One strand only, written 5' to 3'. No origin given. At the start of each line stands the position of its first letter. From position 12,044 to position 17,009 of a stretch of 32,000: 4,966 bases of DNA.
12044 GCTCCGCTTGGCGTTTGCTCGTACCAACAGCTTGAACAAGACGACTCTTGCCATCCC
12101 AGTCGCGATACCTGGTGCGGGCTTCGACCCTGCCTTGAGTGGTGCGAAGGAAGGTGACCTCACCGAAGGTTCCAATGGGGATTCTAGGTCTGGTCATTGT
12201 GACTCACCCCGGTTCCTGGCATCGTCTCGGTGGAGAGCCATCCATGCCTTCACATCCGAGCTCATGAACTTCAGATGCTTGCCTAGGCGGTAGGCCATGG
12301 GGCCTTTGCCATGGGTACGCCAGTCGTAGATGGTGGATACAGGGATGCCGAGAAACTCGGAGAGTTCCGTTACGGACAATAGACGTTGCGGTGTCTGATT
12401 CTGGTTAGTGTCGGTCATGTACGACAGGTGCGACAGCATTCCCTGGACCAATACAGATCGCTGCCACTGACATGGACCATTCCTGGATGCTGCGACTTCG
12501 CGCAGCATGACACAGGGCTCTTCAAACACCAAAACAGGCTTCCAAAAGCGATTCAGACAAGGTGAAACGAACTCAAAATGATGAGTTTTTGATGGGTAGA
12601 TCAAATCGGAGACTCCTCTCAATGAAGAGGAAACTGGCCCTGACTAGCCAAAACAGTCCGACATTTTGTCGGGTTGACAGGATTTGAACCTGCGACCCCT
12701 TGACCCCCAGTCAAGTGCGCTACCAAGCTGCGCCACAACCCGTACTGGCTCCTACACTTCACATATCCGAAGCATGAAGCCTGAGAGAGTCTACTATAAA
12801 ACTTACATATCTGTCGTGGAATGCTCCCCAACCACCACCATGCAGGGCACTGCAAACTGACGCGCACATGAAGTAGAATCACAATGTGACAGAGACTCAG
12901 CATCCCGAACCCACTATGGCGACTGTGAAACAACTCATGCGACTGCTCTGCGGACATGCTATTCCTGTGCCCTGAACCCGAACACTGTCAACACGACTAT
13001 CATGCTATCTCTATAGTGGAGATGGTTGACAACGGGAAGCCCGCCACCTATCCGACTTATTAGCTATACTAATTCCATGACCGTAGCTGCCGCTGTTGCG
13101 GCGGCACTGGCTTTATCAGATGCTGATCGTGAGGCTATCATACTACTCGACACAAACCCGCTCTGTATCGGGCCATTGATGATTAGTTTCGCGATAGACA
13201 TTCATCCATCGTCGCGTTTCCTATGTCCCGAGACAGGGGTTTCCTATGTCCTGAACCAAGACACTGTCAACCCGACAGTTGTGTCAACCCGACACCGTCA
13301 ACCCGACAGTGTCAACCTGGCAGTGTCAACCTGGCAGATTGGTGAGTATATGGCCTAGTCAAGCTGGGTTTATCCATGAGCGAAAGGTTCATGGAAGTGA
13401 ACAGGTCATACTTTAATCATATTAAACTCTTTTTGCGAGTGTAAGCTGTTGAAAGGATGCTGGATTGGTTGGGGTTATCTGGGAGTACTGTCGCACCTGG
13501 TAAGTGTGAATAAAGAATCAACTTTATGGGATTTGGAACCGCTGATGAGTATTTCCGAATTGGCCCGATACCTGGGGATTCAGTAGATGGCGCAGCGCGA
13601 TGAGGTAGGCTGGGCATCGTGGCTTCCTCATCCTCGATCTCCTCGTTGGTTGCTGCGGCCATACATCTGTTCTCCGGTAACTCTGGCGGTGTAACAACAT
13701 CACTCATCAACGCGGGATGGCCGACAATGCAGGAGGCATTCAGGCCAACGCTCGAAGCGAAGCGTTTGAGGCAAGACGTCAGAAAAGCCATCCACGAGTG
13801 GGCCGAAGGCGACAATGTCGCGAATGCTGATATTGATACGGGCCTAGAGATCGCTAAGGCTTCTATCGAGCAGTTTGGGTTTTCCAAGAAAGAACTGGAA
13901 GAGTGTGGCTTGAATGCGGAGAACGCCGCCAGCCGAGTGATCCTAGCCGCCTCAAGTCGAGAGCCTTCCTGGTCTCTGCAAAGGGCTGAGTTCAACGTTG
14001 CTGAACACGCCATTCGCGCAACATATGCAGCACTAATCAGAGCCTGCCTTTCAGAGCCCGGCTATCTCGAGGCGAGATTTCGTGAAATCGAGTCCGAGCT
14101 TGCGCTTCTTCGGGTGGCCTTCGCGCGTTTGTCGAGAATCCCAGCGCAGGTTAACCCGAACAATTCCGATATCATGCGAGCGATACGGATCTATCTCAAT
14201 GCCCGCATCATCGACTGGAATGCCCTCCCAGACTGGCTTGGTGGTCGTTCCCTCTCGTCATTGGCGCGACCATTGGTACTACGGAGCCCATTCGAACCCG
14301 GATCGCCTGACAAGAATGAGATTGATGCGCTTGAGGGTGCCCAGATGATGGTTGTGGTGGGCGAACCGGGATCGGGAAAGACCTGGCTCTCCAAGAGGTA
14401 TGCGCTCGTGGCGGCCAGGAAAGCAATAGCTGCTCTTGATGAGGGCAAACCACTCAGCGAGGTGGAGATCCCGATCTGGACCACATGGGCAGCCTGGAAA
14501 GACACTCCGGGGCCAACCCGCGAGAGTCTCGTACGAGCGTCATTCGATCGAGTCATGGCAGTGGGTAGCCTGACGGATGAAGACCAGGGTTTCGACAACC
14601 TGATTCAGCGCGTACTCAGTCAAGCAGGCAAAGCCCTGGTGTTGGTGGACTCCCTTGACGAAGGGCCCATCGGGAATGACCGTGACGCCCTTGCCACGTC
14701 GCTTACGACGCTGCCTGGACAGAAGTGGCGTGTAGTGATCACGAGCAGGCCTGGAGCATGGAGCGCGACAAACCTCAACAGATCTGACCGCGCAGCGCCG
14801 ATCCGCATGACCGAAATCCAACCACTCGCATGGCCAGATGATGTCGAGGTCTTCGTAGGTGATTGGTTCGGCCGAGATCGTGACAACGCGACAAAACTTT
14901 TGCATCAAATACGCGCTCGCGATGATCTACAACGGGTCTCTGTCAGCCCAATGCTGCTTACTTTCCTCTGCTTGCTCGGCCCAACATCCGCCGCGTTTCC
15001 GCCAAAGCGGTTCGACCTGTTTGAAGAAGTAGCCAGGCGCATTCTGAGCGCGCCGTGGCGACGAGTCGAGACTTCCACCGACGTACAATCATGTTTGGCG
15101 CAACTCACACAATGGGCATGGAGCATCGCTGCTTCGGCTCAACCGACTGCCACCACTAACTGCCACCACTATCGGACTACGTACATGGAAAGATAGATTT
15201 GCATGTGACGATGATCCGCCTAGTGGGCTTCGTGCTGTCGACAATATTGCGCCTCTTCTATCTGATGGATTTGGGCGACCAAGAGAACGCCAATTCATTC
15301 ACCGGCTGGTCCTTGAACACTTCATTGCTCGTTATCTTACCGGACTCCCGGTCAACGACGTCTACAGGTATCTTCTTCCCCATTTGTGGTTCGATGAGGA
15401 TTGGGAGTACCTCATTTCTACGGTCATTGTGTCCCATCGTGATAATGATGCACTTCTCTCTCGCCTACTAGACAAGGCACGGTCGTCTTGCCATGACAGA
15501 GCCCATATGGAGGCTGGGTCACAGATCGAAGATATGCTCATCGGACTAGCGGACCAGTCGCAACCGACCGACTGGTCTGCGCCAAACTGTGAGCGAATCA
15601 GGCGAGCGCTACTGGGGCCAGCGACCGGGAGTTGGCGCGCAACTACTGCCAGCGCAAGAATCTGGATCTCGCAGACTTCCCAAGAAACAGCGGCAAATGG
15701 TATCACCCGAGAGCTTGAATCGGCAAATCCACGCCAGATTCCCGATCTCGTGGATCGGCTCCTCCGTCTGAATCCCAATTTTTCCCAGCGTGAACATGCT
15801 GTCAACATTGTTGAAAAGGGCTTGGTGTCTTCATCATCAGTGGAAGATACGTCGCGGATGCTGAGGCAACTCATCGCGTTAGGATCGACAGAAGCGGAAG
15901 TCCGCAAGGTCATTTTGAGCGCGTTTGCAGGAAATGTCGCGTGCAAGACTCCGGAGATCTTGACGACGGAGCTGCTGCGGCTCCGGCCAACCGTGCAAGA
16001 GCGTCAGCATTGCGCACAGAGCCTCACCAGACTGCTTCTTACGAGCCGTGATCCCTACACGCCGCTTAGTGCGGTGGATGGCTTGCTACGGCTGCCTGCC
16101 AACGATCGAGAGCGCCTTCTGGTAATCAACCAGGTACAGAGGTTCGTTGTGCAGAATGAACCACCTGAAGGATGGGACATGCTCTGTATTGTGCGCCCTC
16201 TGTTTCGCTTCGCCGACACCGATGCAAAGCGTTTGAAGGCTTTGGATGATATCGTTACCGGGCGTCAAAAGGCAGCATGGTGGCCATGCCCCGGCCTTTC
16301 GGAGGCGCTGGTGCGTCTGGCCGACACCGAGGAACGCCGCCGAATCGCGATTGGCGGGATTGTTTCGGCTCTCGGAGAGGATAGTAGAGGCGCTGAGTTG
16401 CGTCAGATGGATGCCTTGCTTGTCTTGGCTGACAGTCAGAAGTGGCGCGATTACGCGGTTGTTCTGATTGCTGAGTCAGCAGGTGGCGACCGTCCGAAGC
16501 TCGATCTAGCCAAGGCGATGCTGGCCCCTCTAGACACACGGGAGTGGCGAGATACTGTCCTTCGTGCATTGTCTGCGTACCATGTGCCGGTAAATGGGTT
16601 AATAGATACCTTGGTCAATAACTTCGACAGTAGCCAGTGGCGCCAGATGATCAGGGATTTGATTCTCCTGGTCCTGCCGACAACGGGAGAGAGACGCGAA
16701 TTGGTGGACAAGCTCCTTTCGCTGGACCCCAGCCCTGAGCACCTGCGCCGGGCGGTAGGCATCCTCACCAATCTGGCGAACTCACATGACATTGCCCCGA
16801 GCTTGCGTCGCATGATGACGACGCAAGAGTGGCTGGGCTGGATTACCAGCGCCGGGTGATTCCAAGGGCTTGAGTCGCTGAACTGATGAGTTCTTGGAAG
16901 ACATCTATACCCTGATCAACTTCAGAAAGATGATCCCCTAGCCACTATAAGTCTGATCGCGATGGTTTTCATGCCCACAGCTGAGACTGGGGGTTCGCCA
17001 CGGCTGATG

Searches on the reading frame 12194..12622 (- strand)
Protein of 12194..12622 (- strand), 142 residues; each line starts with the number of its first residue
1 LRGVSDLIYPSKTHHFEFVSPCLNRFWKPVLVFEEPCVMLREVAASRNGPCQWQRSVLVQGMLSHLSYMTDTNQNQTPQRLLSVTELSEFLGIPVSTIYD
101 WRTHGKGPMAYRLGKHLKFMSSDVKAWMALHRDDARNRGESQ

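Call 13: search_protein_families(library=pfam, proteins=[window:12194-12622:-], max_evalue=0.001)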
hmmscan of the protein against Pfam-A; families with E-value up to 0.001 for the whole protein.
window:12194-12622:- (142 aa): 1 family
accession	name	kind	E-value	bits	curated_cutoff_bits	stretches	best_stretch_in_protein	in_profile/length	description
PF12728.13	HTH_17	-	3.8e-10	40.3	27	1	81-129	1-48/51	Helix-turn-helix domain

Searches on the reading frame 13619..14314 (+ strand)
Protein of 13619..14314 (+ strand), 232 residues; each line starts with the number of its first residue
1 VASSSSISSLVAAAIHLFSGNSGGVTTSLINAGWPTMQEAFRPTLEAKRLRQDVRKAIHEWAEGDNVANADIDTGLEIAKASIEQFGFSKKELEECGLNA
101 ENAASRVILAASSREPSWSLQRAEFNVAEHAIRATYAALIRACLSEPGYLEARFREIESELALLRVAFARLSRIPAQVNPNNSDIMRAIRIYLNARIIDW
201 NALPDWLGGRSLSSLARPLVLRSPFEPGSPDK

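Call 66: predict_structure(alignment_id=A3)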
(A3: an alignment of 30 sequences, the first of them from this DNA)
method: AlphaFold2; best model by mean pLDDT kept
length: 232 residues; sequences in the alignment: 30
mean_pLDDT: 80.9   pTM: 0.67
mean pLDDT of the five models: 80.9, 77.7, 77.1, 75.7, 74.2
residues with pLDDT >= 90: 90; 70-90: 83; 50-70: 46; < 50: 13
segments of 3 or more residues with pLDDT < 50: 27-29, 31-34
pLDDT, mean of each block of 10 residues (from residue 1): 79 85 51 49 76 93 95 95 95 91 96 93 95 96 90 85 84 76 81 78 63 64 59 44
secondary structure, 60 per line:
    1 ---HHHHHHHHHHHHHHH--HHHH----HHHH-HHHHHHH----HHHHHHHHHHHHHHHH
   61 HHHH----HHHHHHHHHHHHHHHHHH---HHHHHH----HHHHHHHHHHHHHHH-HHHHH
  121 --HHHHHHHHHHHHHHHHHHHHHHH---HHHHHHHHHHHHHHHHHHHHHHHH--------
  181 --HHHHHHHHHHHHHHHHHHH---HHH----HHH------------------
elements in order: H4-18 H21-24 H29-32 H34-40 H45-64 H69-86 H90-95 H100-114 H116-120 H123-145 H149-172 H183-201

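Call 68: fold_search(model_id=the predicted structure, library=pdb)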
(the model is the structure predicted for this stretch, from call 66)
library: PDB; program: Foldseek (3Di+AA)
matches with E <= 10: 40; with E <= 0.001: 0
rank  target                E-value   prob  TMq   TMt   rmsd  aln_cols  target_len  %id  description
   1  5i20_C                3.7e+00  0.04  0.16  0.14  20.6       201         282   15  Crystal structure of protein (released 2016-06-01)
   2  2mhb_A                4.2e+00  0.08  0.18  0.28  14.2       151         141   14  THE STRUCTURE OF HORSE METHAEMOGLOBIN AT 2.0 ANGSTROMS RESOLUTION (released 1983-01-20)
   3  3fbz_C                4.5e+00  0.16  0.24  0.39   6.6       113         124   11  Crystal structure of ORF140 of the archaeal virus Acidianus Filamentous Virus 1 (AFV1) (released 2009-11-10)
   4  8hdu_C                4.5e+00  0.04  0.13  0.16  20.4       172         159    9  De novo design cavitated protein without predefined topology (released 2023-01-18)
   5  3fbz_D                4.7e+00  0.25  0.28  0.46   5.4       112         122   11  Crystal structure of ORF140 of the archaeal virus Acidianus Filamentous Virus 1 (AFV1) (released 2009-11-10)
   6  1wvt_B                4.7e+00  0.05  0.16  0.23  12.6       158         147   12  Crystal structure of uncharacterized protein ST2180 from Sulfolobus tokodaii (released 2006-01-03)
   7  4ost_A                4.7e+00  0.04  0.13  0.07  14.5       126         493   15  Crystal structure of the S505C mutant of TAL effector dHax3 (released 2014-05-28)
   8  9rxg_A                4.9e+00  0.08  0.20  0.31  14.0       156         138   12  Work experience structure of Bovine Hemoglobin, collected at room temperature. (released 2025-08-27)
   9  2jsw_MODEL_1_A        4.9e+00  0.05  0.17  0.19  13.7       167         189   11  Solution Structure of the R13 Domain of Talin (released 2008-01-29)
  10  6omf_F                5.2e+00  0.03  0.12  0.11  18.3       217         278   16  CryoEM structure of SigmaS-transcription initiation complex with activator Crl (released 2019-08-28)
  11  9g3y_H                5.4e+00  0.04  0.14  0.06  26.2       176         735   14  Structure of the Native CMG-decorated gamma-Tubulin Ring Complex from Pig Brain (released 2024-10-02)
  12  7dy3_A                5.7e+00  0.05  0.18  0.27  14.1       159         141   14  High resolution crystal structure of hemoglobin M Iwate. (released 2022-01-26)
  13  7dy4_A                6.0e+00  0.06  0.18  0.28  13.8       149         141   11  High resolution crystal structure of hemoglobin M Boston. (released 2022-01-26)
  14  5v4s_A                6.0e+00  0.06  0.19  0.13  19.2       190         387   16  CryoEM Structure of a Prokaryotic Cyclic Nucleotide-Gated Ion Channel (released 2017-04-12)
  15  8hdu_A                6.0e+00  0.04  0.13  0.17  20.7       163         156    8  De novo design cavitated protein without predefined topology (released 2023-01-18)
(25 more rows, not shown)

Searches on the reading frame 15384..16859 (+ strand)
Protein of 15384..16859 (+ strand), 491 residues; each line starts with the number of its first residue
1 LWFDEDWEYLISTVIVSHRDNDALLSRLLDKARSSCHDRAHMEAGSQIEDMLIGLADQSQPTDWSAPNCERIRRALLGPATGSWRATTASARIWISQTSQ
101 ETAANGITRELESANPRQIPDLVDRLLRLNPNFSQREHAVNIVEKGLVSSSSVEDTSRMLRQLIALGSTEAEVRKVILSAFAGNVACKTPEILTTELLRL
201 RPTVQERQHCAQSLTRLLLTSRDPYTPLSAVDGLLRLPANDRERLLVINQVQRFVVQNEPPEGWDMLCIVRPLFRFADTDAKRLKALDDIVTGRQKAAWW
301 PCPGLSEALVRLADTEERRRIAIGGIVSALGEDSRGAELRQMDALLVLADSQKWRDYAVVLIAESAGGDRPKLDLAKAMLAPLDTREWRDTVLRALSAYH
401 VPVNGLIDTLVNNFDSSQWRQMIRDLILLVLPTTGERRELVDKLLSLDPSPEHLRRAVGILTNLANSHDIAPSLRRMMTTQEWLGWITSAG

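Call 12: find_encoding_contigs(protein=window:15384-16859:+, flank=10000, max_places=10)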
Protein window:15384-16859:+ (491 aa): no gene with exactly this product is on record in the collection.

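Call 20: find_encoding_contigs(protein=window:15507-16859:+, flank=10000, max_places=10)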
Protein window:15507-16859:+ (450 aa): 1 contig read that carries it; 1 place shown.
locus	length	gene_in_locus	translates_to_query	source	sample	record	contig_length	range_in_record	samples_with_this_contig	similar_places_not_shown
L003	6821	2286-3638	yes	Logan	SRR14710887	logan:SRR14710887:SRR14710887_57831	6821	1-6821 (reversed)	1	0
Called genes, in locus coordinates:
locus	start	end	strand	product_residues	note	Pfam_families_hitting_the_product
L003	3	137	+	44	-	?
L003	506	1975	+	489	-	PF05729:NACHT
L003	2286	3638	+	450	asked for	-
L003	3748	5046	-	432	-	PF12802:MarR_2 (faint), PF00480:ROK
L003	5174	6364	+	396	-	PF01261:AP_endonuc_2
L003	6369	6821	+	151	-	?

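Call 70: search_protein_families(library=padloc, proteins=[window:15384-16859:+], max_evalue=0.001)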
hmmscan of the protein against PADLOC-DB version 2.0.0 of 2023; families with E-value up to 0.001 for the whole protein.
window:15384-16859:+ (491 aa): 0 families
